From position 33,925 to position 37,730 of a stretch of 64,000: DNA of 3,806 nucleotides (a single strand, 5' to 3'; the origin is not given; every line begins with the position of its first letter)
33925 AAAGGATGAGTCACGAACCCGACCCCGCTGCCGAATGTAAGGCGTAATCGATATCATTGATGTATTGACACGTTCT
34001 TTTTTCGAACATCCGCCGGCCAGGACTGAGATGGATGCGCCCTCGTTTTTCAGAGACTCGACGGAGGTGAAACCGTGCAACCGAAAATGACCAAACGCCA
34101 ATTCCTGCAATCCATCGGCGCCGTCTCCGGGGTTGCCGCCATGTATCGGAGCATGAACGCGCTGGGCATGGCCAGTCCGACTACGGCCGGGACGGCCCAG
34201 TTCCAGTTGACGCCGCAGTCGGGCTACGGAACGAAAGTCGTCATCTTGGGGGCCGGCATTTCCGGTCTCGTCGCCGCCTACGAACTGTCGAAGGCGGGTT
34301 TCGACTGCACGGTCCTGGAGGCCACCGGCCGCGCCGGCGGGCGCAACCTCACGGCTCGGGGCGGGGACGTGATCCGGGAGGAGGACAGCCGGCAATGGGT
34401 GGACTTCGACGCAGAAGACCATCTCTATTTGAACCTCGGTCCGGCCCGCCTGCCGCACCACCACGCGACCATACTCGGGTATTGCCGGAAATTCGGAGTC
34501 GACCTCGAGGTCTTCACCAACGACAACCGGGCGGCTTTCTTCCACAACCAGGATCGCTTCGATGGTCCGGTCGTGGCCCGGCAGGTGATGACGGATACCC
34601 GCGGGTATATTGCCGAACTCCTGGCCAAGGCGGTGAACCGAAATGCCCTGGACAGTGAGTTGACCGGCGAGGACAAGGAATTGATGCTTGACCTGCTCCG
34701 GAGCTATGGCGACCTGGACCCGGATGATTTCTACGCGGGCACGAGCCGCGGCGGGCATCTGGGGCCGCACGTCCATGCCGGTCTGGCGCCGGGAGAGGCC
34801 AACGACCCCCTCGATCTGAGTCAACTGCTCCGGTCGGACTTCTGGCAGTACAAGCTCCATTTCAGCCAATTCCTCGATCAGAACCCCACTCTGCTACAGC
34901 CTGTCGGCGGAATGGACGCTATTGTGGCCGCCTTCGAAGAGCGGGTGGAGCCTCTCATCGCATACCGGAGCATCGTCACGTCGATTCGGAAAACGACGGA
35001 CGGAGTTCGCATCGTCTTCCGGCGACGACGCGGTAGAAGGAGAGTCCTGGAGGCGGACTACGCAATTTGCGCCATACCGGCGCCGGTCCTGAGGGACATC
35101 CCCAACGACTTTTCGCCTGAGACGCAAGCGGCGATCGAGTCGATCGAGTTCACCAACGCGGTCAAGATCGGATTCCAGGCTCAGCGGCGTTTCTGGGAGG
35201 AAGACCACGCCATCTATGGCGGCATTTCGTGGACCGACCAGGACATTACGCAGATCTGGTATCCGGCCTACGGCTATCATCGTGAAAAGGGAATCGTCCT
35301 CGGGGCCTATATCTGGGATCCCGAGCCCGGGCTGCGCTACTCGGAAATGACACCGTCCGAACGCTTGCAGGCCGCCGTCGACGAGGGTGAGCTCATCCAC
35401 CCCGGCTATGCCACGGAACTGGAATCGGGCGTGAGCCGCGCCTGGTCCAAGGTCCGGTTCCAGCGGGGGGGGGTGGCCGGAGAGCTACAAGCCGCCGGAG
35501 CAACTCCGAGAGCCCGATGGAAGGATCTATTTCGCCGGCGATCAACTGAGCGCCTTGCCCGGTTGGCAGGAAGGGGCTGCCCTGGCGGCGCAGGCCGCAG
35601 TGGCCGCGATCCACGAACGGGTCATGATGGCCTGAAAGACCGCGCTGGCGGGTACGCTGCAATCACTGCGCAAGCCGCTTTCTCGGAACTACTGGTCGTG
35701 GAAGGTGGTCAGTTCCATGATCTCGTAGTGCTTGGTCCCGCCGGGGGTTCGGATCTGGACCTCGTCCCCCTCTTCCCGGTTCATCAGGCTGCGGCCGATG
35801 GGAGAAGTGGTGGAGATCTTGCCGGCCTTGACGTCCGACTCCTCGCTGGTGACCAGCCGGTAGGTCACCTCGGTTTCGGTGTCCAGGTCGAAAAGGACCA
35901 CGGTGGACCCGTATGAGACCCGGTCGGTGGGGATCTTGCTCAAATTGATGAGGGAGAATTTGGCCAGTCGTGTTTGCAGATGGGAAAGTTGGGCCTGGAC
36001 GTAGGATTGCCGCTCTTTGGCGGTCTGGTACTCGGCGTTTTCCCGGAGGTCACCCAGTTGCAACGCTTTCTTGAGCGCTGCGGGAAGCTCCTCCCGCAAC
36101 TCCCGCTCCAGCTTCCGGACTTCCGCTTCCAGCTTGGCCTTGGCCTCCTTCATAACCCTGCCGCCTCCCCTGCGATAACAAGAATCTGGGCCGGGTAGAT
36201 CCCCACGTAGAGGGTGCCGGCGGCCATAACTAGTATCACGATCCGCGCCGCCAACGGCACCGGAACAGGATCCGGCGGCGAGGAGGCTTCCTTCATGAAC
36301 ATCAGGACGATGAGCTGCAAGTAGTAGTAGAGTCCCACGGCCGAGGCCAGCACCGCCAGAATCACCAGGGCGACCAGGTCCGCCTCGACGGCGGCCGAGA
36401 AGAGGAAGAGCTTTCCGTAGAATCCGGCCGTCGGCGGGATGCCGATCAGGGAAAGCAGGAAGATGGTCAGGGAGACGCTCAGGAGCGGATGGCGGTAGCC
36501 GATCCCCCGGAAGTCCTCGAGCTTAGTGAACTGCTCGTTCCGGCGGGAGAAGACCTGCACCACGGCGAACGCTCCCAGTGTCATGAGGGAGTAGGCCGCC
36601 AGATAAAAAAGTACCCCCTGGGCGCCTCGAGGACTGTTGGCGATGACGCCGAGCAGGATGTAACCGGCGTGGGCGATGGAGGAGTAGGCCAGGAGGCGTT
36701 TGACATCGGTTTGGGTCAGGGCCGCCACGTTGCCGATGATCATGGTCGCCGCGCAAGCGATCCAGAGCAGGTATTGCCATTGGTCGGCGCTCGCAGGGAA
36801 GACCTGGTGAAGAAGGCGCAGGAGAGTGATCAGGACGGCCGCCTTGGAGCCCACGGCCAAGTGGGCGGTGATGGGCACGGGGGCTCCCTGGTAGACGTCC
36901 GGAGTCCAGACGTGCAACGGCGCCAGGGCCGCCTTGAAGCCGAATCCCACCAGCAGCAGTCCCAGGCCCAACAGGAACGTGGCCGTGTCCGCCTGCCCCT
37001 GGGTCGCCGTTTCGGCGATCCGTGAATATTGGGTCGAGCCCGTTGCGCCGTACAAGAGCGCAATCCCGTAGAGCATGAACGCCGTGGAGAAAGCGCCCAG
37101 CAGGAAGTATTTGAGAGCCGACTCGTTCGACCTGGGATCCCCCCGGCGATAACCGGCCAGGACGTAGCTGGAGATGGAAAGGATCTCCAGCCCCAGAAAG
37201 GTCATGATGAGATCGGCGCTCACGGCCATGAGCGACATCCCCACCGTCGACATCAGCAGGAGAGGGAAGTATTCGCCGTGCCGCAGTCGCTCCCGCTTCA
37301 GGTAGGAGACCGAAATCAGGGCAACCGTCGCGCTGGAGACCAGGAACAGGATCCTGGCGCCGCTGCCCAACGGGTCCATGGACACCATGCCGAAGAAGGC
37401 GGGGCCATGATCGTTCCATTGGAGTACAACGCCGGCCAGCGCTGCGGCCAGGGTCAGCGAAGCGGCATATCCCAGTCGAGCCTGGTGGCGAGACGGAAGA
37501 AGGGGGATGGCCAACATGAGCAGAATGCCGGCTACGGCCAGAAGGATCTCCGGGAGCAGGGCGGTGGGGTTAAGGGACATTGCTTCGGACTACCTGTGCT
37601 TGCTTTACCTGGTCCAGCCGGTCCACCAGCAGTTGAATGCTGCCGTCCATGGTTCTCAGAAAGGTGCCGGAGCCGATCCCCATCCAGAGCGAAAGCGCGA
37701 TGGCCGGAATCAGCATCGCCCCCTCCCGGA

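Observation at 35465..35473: G9 homopolymer causing a +1 frameshift near the 3' end of the amine-oxidase gene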

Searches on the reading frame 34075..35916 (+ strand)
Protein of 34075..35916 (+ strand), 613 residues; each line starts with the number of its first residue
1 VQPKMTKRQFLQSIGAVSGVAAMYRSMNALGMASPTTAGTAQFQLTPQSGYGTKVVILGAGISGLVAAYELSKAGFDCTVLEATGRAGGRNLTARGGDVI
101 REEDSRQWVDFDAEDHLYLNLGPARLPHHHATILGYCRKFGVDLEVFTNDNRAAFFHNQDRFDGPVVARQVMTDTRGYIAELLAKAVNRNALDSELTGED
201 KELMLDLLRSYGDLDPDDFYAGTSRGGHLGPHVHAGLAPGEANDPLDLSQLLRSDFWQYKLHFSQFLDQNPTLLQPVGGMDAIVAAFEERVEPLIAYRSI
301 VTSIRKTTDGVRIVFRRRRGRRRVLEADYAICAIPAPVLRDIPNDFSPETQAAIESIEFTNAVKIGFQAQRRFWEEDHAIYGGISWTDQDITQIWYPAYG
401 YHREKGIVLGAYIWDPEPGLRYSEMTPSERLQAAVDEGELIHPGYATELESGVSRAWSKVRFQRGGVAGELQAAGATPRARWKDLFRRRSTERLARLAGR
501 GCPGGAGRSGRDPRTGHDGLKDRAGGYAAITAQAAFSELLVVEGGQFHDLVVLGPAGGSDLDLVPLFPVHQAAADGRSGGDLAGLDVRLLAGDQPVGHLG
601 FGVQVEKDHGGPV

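Call 5: search_protein_families(library=pfam, proteins=[window:34075-35916:+])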
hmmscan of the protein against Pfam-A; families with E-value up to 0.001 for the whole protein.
window:34075-35916:+ (613 aa): 8 families
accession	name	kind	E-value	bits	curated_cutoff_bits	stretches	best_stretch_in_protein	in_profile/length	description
PF01593.30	Amino_oxidase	-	2.5e-42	146.1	19.8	1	62-469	1-392/443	Flavin containing amine oxidoreductase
PF13450.12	NAD_binding_8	-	2.5e-10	40.9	21.9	1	57-95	1-39/68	NAD(P)-binding Rossmann-like domain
PF01266.30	DAO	-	7.2e-07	29.5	27.9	1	54-89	1-36/353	FAD dependent oxidoreductase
PF00890.30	FAD_binding_2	-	8e-07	29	20.4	1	55-150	2-97/414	FAD binding domain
PF01494.25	FAD_binding_3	-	2.7e-05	24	22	1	53-84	2-33/349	FAD binding domain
PF01946.23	Thi4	-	5.5e-05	23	26.2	1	53-90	18-56/235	Thi4 family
PF07992.20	Pyr_redox_2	-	0.00019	21.4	26.1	1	37-107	132-196/291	Pyridine nucleotide-disulphide oxidoreductase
PF03486.20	HI0933_like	-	0.00097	19.1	50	0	54-97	2-45/244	HI0933-like protein Rossmann domain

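Call 16: find_encoding_contigs(protein=window:34075-35916:+, flank=3000, max_places=6)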
Protein window:34075-35916:+ (613 aa): no gene with exactly this product is on record in the collection.

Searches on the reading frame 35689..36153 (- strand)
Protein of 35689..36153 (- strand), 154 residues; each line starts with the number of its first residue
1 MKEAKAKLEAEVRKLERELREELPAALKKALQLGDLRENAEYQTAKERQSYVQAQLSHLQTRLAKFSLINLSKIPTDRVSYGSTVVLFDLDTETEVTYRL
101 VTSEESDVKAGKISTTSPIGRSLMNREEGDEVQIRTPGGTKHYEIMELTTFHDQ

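Call 17: find_encoding_contigs(protein=window:35689-36153:-, flank=3000, max_places=10)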
Protein window:35689-36153:- (154 aa): 4 contigs read that carry it; 4 places shown.
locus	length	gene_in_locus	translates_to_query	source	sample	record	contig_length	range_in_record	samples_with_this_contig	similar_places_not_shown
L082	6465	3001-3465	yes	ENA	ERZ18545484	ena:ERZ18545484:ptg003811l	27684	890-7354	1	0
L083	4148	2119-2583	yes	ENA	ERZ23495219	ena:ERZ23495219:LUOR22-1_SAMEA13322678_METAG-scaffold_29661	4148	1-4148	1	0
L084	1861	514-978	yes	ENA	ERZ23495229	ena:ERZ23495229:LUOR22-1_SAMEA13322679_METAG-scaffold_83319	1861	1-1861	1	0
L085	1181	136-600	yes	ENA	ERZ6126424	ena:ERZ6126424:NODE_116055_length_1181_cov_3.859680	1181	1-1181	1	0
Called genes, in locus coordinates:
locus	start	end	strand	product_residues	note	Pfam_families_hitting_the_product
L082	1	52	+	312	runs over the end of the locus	?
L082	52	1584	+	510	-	PF00361:Proton_antipo_M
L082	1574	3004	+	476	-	PF00361:Proton_antipo_M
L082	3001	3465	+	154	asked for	PF03449:GreA_GreB_N, PF01272:GreA_GreB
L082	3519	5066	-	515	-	PF00890:FAD_binding_2 (weak), PF01266:DAO (weak), PF01593:Amino_oxidase, PF13450:NAD_binding_8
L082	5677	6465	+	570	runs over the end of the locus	PF02463:SMC_N (faint), PF13304:AAA_21, PF13175:AAA_15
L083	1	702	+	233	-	?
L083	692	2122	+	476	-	PF00361:Proton_antipo_M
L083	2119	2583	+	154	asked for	PF03449:GreA_GreB_N, PF01272:GreA_GreB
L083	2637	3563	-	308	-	-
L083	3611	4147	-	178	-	?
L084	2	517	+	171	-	?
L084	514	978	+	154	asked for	PF03449:GreA_GreB_N, PF01272:GreA_GreB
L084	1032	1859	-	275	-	?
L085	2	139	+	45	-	?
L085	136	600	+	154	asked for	PF03449:GreA_GreB_N, PF01272:GreA_GreB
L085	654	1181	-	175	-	?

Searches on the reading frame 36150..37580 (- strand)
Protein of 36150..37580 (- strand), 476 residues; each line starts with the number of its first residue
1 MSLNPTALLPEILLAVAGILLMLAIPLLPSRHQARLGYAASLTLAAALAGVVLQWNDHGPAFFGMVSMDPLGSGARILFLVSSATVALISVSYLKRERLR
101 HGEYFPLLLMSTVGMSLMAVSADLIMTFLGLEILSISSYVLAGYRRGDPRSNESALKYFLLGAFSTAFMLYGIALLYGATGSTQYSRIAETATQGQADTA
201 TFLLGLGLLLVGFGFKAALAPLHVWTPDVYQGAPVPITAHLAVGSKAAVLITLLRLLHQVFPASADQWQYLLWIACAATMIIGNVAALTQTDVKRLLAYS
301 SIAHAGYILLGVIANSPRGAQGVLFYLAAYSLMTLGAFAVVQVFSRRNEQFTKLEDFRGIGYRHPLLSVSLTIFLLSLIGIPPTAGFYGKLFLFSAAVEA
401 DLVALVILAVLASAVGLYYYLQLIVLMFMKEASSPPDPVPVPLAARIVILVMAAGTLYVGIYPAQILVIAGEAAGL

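Call 20: find_encoding_contigs(protein=window:36150-37580:-, flank=4000, max_places=10)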
Protein window:36150-37580:- (476 aa): no gene with exactly this product is on record in the collection.
